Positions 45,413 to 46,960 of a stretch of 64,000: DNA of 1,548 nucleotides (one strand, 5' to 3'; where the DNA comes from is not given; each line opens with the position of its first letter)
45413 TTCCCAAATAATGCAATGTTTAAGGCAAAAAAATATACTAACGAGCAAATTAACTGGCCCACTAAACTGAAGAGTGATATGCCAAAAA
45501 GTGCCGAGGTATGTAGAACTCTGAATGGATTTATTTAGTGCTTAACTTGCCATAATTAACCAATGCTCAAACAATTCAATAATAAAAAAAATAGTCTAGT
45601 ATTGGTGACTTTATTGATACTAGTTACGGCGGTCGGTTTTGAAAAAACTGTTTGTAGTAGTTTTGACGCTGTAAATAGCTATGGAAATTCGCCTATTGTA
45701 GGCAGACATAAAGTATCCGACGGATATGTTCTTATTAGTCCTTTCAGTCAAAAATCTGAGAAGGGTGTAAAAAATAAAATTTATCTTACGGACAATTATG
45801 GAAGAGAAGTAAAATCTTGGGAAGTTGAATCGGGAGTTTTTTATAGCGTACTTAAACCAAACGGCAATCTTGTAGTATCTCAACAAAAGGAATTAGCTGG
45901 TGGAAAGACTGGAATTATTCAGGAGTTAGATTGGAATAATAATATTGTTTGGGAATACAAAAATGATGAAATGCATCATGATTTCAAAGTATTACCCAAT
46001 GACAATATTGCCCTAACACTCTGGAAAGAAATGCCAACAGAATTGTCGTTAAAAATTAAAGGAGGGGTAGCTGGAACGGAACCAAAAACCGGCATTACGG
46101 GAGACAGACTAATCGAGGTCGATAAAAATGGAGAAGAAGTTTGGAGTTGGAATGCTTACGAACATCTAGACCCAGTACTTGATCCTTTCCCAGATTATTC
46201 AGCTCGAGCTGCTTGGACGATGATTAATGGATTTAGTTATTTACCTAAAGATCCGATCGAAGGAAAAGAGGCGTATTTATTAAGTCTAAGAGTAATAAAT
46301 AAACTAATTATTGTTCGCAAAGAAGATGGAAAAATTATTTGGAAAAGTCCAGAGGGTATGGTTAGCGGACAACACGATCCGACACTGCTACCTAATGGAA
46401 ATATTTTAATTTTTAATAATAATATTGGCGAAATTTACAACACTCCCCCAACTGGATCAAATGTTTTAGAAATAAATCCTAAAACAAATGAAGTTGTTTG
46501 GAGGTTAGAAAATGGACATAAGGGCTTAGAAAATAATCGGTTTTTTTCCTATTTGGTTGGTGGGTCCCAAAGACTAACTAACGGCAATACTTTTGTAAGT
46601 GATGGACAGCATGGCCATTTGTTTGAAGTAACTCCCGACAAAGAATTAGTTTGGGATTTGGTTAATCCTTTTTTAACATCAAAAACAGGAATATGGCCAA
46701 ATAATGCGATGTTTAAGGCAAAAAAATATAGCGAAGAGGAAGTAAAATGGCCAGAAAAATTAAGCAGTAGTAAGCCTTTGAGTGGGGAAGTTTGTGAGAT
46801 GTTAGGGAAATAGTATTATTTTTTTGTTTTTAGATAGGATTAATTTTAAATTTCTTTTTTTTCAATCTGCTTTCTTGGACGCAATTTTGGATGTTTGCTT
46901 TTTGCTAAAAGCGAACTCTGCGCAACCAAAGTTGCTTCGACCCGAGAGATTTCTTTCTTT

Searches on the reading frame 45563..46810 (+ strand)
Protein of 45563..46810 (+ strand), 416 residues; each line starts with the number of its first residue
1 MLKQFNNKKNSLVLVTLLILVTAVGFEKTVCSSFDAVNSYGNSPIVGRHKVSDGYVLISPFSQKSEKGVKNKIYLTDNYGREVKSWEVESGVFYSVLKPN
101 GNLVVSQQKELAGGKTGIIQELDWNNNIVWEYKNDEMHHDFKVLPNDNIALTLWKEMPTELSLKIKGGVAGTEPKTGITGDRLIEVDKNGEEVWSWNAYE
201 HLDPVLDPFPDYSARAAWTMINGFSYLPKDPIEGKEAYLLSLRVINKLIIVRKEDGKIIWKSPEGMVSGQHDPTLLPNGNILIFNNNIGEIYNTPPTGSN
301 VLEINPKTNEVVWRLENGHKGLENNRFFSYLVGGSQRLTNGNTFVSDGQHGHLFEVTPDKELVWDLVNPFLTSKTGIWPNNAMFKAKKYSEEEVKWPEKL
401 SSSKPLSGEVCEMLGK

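Call 68: search_protein_families(library=pfam, proteins=[window:45563-46810:+], max_evalue=0.001)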
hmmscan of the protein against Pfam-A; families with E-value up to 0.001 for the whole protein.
window:45563-46810:+ (416 aa): 2 families
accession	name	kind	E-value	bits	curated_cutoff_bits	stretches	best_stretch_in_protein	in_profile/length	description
PF14269.12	Arylsulfotran_2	-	3e-20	73.2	27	1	99-367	6-299/301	Arylsulfotransferase (ASST)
PF05935.17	Arylsulfotrans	-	1.4e-16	60.9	24.2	2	108-261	90-212/374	Arylsulfotransferase (ASST)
